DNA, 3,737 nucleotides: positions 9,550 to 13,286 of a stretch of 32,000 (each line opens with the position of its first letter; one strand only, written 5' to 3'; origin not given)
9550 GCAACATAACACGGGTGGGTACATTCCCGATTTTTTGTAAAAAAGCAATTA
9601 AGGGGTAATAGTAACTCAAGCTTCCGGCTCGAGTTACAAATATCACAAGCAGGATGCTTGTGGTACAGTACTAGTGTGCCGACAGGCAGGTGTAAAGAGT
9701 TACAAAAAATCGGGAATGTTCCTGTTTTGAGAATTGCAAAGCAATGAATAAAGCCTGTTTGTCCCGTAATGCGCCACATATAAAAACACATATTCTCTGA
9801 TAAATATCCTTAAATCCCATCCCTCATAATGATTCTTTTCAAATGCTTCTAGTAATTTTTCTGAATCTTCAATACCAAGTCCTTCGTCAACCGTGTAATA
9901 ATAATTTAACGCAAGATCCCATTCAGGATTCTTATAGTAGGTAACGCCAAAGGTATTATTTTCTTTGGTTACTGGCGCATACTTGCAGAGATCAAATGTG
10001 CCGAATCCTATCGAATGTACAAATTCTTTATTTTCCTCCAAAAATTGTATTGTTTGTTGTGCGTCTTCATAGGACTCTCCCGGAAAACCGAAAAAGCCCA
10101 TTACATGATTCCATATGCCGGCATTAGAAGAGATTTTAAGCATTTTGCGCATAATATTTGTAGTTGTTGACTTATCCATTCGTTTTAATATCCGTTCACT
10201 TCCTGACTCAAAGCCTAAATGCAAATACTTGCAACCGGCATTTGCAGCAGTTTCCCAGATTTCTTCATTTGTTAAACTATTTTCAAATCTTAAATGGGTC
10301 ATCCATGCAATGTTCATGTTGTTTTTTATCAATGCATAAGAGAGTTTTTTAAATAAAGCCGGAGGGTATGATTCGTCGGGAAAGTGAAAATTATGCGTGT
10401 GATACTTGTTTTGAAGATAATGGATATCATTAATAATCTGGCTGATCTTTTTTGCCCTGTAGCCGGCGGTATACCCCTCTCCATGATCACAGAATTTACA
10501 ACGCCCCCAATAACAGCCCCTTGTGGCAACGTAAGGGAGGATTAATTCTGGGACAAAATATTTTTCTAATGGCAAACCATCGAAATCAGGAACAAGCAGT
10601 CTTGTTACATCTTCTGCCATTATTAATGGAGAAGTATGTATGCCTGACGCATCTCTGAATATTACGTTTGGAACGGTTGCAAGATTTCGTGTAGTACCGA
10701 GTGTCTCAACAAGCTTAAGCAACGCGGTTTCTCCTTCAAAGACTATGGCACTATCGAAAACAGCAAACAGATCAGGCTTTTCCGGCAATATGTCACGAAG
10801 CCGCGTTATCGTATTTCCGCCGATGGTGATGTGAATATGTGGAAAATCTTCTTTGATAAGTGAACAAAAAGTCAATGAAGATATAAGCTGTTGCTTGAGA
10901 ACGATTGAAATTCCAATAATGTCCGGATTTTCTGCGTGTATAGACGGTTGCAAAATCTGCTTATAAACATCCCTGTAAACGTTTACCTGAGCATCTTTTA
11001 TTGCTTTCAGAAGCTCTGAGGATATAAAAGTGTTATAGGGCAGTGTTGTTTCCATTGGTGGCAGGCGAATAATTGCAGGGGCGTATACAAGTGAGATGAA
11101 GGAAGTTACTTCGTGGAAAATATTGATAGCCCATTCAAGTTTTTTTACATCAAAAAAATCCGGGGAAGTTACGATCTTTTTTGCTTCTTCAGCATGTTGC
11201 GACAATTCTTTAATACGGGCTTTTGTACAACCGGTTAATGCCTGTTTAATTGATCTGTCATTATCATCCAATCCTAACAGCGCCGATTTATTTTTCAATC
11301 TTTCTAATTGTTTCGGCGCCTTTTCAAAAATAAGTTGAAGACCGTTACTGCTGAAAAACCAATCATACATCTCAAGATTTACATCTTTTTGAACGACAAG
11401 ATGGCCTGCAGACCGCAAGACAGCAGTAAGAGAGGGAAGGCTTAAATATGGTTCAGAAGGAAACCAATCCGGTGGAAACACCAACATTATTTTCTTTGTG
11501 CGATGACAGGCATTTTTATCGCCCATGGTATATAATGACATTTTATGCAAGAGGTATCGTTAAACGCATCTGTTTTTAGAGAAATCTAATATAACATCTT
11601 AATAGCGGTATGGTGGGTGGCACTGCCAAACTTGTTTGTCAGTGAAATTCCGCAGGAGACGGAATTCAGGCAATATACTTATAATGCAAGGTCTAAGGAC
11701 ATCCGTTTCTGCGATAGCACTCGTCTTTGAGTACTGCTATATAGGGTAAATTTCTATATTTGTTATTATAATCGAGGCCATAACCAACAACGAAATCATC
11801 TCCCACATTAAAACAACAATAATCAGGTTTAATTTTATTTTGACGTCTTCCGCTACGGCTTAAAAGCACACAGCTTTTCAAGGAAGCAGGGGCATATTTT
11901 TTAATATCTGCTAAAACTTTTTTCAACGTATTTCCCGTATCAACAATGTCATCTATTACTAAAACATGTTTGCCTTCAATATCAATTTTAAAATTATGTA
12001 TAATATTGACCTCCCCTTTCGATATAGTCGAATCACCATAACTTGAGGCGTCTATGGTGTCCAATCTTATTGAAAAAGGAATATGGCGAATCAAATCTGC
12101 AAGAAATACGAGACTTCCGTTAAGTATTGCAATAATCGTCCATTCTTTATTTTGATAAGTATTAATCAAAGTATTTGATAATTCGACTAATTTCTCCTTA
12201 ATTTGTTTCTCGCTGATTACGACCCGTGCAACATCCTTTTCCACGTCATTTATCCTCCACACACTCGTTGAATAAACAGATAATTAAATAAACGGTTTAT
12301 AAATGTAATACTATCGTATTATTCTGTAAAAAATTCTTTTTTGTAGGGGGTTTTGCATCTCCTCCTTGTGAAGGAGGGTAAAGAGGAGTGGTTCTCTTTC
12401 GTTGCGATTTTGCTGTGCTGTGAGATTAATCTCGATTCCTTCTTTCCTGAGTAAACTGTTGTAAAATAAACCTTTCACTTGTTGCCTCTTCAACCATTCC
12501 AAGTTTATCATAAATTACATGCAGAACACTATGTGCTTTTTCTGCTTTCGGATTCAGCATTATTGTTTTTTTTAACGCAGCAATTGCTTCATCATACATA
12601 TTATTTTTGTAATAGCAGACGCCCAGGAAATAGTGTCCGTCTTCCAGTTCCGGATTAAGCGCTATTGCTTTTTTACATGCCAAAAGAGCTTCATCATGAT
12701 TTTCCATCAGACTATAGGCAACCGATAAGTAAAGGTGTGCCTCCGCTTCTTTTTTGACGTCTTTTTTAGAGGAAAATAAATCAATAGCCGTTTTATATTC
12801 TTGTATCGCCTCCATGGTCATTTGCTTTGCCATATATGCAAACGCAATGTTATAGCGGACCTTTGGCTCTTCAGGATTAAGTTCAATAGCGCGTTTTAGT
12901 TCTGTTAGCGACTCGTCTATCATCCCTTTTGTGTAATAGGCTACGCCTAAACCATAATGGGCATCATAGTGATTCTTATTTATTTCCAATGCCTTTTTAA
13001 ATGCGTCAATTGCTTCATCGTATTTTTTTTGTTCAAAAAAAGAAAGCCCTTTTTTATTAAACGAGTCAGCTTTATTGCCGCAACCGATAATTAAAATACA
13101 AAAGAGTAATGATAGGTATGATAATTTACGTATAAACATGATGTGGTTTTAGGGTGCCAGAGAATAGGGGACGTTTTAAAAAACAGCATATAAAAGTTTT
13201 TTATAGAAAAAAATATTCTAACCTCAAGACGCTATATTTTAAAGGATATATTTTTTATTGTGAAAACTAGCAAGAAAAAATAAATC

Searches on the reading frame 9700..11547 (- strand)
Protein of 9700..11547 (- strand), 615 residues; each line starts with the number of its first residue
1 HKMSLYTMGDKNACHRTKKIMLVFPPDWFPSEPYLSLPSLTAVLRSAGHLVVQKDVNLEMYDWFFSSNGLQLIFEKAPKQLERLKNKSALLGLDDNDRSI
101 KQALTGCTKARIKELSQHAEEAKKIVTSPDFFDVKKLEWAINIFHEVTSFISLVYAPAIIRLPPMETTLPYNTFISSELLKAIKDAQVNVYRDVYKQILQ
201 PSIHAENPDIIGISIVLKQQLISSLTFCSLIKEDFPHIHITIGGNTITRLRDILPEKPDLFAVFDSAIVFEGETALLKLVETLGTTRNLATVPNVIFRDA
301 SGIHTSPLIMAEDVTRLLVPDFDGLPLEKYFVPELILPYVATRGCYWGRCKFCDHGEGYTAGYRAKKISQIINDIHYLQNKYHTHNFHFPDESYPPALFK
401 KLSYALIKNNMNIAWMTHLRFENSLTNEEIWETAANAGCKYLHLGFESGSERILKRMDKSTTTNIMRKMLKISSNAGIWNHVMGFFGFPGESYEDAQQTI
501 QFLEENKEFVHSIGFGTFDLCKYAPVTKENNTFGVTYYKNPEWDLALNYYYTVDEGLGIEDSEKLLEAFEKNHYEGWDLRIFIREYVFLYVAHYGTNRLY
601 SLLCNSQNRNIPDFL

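Call 50: search_protein_families(library=pfam, proteins=[window:9700-11547:-], max_evalue=0.00001)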
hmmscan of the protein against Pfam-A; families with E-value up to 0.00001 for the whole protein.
window:9700-11547:- (615 aa): 1 family
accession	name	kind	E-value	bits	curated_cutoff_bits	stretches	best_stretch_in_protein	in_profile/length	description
PF04055.27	Radical_SAM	-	3.5e-18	66.8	29.5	1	340-503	2-166/166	Radical SAM superfamily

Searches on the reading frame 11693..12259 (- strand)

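Call 50: search_protein_families(library=pfam, proteins=[window:11693-12259:-], max_evalue=0.00001)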
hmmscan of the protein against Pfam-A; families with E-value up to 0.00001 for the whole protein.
window:11693-12259:- (188 aa): 1 family
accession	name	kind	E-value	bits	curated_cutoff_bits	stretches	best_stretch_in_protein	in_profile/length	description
PF00156.33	Pribosyltran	-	1.3e-29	103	26.3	1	19-164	10-157/158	Phosphoribosyl transferase domain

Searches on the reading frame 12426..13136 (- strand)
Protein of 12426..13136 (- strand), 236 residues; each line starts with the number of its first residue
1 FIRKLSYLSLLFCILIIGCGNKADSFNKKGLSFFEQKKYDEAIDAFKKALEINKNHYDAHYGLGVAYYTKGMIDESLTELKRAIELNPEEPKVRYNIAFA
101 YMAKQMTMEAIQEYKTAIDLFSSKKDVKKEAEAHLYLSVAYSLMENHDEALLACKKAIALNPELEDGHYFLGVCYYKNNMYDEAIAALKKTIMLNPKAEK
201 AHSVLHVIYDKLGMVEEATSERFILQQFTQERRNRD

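Call 50: search_protein_families(library=pfam, proteins=[window:12426-13136:-], max_evalue=0.00001)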
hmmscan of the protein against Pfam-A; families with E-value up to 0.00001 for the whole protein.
window:12426-13136:- (236 aa): 19 families
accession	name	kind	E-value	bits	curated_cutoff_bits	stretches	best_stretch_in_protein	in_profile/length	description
PF00515.34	TPR_1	-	3.4e-40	134.7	27.8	3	23-56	1-34/34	Tetratricopeptide repeat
PF07719.23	TPR_2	-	2.5e-35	118.1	27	3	24-56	2-34/34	Tetratricopeptide repeat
PF13414.12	TPR_11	-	3.7e-33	113.4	26.8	2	30-71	1-42/42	TPR repeat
PF13181.12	TPR_8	-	3.4e-25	86.4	25.7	0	23-56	1-34/34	Tetratricopeptide repeat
PF14559.12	TPR_19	-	1.8e-24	86.3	25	2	34-83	2-51/68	Tetratricopeptide repeat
PF13431.12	TPR_17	-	3.5e-20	70.9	24.4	0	45-76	1-32/34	Tetratricopeptide repeat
PF13432.12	TPR_16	-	4.8e-20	72.1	32.7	1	28-91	2-65/65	Tetratricopeptide repeat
PF13424.12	TPR_12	-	3.5e-19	69.2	30.1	2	25-86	5-74/77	Tetratricopeptide repeat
PF12895.13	ANAPC3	-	1e-18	67.8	27.2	2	113-191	4-82/82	Anaphase-promoting complex, cyclosome, subunit 3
PF13174.12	TPR_6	-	1e-17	63.9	26.3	0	28-51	5-28/33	Tetratricopeptide repeat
PF13428.12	TPR_14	-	9e-15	54.2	23.5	0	58-98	2-42/44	Tetratricopeptide repeat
PF13176.12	TPR_7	-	2.6e-11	43.1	27.9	0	169-194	3-30/36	Tetratricopeptide repeat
PF23914.1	TPR_CcmH_CycH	-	1.4e-09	38.5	42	0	35-122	62-152/158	Cytochrome c-type biogenesis protein H TPR domain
PF25063.1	ARM_TT21_C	-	2.9e-08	34.3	35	0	34-112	106-185/209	Tetratricopeptide repeat protein 21 C-terminal ARM domain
PF13374.12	TPR_10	-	1e-07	32.2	27.5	0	23-57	2-36/42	Tetratricopeptide repeat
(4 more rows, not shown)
